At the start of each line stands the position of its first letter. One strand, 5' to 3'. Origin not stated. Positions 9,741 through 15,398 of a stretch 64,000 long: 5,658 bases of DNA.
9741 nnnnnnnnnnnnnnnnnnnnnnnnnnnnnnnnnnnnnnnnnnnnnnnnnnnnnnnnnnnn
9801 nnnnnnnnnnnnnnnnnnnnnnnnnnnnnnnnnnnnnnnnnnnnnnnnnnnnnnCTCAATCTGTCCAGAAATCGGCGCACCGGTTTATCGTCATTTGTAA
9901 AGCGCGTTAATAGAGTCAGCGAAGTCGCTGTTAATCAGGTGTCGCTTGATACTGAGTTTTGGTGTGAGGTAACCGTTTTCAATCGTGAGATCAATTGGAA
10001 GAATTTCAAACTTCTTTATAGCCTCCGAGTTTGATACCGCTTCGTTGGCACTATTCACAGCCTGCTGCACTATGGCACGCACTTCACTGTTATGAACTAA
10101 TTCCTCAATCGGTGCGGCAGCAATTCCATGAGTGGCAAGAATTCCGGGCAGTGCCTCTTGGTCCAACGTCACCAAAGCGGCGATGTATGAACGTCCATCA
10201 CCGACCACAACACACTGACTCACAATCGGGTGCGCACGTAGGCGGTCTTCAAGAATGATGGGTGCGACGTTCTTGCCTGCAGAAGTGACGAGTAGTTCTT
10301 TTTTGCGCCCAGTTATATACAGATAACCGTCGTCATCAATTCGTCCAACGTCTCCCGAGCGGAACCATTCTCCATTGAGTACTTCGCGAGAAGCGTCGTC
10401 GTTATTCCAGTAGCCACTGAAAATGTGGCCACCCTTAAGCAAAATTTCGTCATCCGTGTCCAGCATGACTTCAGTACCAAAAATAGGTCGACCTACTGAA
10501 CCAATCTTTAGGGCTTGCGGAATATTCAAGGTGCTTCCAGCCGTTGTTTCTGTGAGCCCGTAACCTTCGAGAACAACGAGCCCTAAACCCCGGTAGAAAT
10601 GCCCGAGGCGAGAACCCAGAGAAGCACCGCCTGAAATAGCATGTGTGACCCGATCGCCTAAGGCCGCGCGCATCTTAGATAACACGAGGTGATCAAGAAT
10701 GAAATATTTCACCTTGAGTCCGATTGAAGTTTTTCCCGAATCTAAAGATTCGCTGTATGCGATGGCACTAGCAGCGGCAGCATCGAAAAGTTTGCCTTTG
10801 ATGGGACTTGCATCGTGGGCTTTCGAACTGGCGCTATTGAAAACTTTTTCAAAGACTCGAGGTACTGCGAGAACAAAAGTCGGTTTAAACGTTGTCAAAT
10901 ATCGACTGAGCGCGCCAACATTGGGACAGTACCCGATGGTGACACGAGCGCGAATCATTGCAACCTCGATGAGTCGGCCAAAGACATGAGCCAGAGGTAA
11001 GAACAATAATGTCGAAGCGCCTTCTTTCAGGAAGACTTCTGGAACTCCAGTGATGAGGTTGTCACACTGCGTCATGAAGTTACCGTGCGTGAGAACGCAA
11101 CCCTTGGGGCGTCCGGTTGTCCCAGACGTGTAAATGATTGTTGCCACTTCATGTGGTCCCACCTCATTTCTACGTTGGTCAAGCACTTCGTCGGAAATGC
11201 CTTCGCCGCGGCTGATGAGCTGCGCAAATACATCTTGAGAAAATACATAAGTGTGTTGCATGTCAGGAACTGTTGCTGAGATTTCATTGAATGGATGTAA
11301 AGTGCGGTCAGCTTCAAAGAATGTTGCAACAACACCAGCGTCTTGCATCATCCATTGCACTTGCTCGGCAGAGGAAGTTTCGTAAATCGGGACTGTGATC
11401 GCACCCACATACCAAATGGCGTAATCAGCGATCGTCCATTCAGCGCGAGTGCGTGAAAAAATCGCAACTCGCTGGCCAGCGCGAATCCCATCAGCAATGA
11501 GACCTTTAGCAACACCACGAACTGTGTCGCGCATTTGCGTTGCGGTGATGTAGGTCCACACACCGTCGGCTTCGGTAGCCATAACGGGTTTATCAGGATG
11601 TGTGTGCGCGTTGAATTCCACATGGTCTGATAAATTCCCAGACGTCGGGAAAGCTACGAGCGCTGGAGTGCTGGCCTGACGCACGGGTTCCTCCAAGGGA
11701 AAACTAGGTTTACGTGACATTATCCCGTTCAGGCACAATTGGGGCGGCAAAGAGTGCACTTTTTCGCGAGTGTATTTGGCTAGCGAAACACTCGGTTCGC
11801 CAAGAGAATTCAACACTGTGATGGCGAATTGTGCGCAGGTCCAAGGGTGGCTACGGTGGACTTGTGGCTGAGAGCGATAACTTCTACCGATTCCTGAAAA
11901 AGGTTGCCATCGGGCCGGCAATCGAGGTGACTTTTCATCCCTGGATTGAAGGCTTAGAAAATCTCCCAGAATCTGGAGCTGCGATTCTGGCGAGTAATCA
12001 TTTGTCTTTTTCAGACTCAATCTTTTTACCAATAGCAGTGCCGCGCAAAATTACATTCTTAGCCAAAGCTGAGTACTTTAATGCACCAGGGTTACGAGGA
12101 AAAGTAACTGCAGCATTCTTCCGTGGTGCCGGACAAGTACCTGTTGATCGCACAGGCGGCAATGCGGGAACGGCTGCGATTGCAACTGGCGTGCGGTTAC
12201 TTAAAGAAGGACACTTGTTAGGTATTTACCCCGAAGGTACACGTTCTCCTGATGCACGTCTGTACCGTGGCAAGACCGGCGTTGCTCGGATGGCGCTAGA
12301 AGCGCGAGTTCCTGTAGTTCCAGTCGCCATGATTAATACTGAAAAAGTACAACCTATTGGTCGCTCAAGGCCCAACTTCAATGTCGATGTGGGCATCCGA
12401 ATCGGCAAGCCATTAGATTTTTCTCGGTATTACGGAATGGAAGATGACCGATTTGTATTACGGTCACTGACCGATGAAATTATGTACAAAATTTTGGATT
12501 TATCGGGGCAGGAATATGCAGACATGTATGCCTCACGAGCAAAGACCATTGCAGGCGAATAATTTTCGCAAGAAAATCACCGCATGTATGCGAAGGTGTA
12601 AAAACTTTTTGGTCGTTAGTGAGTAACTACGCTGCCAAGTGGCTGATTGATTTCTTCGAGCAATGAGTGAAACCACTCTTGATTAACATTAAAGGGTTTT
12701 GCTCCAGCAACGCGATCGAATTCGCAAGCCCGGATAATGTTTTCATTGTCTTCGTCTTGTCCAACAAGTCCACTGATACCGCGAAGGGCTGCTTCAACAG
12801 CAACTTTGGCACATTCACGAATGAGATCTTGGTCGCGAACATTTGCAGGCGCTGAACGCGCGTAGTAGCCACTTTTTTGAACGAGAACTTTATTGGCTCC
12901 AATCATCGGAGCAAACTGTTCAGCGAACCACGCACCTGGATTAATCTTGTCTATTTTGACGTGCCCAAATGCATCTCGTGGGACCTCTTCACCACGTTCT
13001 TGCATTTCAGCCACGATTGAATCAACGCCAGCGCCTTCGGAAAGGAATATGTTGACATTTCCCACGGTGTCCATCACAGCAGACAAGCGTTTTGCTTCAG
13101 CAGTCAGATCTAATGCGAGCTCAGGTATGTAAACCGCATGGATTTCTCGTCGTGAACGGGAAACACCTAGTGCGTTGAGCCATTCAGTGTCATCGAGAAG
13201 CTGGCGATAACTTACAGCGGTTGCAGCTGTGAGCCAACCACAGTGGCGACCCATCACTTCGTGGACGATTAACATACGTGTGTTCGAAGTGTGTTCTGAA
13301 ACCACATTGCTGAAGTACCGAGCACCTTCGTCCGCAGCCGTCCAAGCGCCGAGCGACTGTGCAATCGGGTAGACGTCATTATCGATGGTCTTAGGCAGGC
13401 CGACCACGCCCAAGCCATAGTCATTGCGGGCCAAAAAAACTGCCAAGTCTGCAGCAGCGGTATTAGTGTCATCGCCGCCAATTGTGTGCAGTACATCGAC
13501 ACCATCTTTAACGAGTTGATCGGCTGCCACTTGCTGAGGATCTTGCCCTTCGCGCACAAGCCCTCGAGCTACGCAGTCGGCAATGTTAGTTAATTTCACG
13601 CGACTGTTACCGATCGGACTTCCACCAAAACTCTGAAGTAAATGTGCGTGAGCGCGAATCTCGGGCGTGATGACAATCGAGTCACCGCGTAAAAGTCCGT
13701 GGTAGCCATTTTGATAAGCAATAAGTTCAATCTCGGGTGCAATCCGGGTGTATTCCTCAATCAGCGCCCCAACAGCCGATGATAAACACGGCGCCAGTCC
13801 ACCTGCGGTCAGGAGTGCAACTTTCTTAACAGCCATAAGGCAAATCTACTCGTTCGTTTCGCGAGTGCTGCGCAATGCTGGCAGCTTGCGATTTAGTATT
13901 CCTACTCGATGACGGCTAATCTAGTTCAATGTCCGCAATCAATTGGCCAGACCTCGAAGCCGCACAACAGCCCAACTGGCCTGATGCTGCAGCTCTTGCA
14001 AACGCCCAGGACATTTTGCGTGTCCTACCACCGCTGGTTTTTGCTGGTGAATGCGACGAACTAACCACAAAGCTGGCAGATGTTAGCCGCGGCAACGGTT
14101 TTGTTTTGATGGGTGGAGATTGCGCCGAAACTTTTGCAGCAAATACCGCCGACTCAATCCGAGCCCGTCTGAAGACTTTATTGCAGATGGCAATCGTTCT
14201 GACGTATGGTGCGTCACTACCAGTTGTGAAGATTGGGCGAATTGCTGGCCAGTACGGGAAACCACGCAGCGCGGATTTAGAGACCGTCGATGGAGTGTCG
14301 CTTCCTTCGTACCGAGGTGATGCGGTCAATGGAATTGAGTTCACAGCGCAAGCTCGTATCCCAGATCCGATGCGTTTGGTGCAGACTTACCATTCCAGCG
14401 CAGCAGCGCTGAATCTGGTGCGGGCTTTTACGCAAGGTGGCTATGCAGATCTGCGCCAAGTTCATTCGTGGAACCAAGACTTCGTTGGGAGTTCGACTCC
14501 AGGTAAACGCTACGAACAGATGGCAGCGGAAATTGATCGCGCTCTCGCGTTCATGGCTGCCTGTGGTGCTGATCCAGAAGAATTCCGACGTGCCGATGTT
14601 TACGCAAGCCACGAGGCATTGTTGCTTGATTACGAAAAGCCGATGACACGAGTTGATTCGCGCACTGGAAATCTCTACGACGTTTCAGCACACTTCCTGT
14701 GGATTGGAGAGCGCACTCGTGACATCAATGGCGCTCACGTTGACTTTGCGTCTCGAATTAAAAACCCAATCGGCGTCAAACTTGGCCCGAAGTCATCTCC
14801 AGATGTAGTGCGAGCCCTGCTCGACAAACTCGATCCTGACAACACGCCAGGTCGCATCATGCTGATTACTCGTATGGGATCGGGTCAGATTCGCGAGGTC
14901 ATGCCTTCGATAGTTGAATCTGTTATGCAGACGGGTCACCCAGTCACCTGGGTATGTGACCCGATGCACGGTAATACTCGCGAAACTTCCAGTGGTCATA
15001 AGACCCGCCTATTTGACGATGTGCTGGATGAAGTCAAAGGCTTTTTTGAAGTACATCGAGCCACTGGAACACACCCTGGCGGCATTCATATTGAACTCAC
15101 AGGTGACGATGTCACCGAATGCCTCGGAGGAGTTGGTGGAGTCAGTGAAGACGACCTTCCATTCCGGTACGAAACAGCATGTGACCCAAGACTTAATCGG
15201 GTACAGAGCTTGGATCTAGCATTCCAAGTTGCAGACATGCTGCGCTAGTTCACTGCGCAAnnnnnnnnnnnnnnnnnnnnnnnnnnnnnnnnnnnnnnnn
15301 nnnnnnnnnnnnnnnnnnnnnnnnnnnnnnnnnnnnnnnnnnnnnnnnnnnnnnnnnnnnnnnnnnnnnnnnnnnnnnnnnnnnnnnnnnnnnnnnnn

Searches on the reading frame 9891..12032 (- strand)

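Call 43: search_protein_families(library=pfam, proteins=[window:9891-12032:-], max_evalue=0.0001)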
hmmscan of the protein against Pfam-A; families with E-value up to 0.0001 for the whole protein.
window:9891-12032:- (713 aa): 2 families
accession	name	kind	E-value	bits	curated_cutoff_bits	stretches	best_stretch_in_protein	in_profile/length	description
PF00501.34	AMP-binding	-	2.4e-71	241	29.9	1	140-542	3-384/384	AMP-binding enzyme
PF23562.2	AMP-binding_C_3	-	4.7e-16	59.7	20.8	1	580-713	3-121/124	AMP-binding enzyme C-terminal domain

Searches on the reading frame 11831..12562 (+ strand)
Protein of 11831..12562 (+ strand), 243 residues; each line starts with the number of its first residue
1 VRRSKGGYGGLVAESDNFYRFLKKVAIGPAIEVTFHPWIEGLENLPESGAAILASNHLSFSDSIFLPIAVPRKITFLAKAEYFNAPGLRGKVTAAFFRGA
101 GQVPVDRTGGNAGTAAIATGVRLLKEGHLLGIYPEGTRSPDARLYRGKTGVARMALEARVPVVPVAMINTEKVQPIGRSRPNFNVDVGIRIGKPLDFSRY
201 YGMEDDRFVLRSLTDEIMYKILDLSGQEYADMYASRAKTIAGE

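Call 14: search_protein_families(library=pfam, proteins=[window:11831-12562:+], max_evalue=0.001)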
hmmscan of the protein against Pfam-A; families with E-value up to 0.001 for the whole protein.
window:11831-12562:+ (243 aa): 1 family
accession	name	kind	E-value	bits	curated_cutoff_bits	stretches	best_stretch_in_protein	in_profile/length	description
PF01553.26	Acyltransferase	-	3.2e-27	95.4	23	1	39-167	4-131/132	Acyltransferase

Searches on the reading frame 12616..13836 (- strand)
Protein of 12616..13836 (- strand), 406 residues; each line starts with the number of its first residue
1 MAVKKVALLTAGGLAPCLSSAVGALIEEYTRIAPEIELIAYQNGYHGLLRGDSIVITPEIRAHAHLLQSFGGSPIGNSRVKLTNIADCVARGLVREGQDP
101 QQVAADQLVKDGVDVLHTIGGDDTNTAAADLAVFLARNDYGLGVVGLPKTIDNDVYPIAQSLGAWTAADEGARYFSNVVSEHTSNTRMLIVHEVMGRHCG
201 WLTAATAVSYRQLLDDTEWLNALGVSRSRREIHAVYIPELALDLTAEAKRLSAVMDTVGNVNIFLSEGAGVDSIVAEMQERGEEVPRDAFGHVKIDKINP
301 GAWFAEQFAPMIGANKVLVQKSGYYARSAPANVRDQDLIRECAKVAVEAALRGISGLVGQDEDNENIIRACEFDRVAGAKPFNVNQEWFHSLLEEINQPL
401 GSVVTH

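Call 13: search_protein_families(library=pfam, proteins=[window:12616-13836:-], max_evalue=0.001)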
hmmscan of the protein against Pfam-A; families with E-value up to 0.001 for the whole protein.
window:12616-13836:- (406 aa): 1 family
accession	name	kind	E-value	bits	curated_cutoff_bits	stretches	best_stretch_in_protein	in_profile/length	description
PF00365.25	PFK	-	1.1e-34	120.5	30.9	1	5-293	1-252/277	Phosphofructokinase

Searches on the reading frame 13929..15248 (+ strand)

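Call 13: search_protein_families(library=pfam, proteins=[window:13929-15248:+], max_evalue=0.001)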
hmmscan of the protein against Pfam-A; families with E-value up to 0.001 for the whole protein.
window:13929-15248:+ (439 aa): 1 family
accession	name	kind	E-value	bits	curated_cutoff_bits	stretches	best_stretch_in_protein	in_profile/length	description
PF01474.22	DAHP_synth_2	-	2.1e-199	662.9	27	1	4-435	4-438/438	Class-II DAHP synthetase family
